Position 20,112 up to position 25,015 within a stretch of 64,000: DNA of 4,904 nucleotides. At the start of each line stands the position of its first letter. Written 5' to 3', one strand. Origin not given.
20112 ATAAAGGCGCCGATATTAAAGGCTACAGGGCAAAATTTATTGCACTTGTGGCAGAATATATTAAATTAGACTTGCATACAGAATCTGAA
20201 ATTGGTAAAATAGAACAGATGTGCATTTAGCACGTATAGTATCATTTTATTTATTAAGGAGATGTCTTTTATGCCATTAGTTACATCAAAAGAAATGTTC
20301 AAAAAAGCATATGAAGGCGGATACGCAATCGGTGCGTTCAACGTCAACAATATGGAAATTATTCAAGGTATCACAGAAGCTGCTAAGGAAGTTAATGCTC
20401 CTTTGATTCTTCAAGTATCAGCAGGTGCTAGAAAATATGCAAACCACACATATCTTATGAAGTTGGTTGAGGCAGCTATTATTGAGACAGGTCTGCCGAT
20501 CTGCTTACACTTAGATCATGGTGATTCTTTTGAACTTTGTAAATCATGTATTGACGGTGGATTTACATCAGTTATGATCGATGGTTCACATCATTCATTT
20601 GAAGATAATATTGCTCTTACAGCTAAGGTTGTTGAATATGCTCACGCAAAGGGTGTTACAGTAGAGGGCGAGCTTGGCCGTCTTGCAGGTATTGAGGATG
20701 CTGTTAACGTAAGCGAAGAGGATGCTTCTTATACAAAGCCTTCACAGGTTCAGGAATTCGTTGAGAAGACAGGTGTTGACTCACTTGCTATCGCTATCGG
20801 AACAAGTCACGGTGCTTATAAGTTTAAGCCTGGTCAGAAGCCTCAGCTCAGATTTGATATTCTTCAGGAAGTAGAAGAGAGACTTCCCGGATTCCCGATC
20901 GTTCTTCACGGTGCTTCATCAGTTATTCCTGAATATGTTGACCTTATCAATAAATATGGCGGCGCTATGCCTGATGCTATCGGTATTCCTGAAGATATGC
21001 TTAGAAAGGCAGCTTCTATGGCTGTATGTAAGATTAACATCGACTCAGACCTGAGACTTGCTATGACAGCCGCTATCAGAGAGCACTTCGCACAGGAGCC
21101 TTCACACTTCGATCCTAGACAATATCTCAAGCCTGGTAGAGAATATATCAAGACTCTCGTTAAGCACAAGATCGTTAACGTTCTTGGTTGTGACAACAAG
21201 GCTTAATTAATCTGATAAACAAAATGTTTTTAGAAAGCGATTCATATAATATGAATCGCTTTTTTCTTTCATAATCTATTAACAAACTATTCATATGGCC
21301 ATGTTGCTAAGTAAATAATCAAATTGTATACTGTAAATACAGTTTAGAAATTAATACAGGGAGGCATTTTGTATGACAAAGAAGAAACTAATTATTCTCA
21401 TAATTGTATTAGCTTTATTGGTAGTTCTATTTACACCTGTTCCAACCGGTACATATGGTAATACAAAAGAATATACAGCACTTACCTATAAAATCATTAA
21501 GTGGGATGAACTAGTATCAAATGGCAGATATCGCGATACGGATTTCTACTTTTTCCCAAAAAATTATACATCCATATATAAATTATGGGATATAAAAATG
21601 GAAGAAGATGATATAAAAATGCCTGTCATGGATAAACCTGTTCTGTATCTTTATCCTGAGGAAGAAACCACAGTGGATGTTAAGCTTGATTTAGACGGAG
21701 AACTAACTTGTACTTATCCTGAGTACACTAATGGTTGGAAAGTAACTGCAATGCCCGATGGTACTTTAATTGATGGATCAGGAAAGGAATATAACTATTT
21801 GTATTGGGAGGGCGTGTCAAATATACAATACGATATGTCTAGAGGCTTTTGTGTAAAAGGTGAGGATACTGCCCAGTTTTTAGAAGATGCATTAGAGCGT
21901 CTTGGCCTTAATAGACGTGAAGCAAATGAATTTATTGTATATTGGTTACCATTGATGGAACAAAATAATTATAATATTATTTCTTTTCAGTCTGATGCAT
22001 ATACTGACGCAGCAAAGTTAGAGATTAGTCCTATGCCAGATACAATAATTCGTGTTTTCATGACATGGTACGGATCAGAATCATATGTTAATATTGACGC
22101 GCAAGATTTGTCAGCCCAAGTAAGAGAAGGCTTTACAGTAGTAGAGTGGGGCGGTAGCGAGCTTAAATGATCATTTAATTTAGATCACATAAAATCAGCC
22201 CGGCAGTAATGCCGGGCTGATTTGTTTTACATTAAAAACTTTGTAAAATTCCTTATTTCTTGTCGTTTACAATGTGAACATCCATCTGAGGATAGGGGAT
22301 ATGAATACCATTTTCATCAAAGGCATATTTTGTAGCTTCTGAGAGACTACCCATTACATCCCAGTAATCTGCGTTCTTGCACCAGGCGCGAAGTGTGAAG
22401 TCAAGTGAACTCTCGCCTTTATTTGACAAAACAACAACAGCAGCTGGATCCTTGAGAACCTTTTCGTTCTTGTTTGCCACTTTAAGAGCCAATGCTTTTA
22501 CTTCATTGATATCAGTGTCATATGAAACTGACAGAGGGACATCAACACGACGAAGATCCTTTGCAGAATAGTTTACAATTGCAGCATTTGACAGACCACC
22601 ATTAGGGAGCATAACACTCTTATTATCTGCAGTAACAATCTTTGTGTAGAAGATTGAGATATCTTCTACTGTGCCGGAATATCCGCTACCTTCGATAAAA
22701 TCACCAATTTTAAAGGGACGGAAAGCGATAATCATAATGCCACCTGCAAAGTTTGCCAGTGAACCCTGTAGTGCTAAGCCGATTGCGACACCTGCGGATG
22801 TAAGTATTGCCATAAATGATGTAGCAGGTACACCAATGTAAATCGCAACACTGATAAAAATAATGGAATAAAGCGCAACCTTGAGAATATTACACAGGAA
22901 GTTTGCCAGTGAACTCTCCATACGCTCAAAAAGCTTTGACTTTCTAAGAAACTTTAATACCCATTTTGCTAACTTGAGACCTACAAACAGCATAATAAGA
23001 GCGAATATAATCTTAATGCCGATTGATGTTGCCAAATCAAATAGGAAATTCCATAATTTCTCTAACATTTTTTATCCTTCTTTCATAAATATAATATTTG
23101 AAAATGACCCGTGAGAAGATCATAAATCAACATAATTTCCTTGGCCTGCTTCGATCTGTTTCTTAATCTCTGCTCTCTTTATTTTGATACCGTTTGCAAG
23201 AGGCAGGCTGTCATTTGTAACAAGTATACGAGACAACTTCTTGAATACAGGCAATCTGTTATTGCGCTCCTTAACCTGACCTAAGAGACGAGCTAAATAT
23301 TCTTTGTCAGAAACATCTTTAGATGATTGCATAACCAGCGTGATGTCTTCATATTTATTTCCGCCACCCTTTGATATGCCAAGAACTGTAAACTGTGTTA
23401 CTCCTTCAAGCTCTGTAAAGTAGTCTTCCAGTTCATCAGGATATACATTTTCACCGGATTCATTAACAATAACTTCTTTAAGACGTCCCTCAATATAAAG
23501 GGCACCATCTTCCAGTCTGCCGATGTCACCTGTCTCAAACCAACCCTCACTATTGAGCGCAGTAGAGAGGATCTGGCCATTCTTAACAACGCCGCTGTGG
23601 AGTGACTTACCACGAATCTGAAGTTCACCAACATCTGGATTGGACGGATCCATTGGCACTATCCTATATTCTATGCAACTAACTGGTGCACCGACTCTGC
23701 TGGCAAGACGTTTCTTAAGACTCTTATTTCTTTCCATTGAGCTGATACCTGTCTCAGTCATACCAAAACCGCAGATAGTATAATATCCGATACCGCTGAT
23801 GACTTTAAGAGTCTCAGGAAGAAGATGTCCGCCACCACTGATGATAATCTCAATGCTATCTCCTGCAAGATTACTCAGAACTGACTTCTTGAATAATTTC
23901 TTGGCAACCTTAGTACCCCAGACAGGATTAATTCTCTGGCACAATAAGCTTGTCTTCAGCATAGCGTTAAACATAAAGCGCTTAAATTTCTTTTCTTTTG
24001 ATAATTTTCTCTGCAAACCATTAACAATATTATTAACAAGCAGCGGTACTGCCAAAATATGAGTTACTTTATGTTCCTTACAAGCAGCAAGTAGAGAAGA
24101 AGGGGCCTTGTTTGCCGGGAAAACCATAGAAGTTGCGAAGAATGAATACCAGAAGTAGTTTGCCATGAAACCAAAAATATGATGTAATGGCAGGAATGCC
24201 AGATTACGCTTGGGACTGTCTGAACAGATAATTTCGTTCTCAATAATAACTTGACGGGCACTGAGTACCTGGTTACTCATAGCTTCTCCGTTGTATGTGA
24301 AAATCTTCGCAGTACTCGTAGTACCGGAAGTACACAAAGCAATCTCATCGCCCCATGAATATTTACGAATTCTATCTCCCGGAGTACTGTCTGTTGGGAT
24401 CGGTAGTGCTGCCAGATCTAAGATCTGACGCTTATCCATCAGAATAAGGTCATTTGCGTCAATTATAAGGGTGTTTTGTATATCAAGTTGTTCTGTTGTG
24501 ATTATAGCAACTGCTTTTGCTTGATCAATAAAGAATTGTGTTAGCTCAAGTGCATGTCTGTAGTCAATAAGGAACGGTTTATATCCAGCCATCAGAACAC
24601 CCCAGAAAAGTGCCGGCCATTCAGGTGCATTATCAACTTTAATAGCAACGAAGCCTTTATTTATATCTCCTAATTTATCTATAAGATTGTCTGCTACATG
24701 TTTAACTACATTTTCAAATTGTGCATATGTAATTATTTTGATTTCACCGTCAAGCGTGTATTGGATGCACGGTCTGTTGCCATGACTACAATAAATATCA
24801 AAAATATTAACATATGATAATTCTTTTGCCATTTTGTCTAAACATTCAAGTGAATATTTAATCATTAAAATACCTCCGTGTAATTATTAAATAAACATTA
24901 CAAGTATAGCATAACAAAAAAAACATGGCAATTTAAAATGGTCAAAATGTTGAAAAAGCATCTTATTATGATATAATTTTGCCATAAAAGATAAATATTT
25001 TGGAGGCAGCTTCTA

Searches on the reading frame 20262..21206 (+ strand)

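Call 49: search_protein_families(library=pfam, proteins=[window:20262-21206:+], max_evalue=0.01)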
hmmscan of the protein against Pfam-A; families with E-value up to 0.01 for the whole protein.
window:20262-21206:+ (314 aa): 1 family
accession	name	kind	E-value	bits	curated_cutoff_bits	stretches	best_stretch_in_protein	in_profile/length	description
PF01116.26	F_bP_aldolase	-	1.2e-103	346.9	25.5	1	7-313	1-277/277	Fructose-bisphosphate aldolase class-II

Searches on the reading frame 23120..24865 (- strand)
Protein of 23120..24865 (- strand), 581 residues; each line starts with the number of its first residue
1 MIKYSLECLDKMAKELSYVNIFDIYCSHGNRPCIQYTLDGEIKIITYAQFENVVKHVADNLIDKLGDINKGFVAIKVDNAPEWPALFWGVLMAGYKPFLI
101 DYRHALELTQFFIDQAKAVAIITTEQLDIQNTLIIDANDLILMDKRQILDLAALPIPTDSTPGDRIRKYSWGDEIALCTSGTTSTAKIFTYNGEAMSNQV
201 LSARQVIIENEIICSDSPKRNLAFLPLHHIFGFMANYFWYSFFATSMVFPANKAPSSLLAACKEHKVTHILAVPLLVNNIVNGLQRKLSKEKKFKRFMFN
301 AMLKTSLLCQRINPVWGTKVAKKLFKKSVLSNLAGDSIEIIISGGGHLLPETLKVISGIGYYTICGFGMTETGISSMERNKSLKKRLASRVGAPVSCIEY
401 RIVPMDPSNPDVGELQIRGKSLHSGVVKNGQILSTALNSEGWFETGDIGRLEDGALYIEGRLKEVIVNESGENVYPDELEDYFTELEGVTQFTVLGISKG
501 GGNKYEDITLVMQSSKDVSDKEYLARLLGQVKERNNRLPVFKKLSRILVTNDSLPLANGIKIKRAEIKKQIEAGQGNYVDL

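Call 49: search_protein_families(library=pfam, proteins=[window:23120-24865:-], max_evalue=0.01)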
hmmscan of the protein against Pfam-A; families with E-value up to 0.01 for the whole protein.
window:23120-24865:- (581 aa): 2 families
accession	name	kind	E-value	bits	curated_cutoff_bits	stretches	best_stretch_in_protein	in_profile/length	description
PF00501.34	AMP-binding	-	6.6e-39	134.2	29.9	1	28-425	8-382/384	AMP-binding enzyme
PF23562.2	AMP-binding_C_3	-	0.0063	17.3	20.8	0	464-569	2-110/124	AMP-binding enzyme C-terminal domain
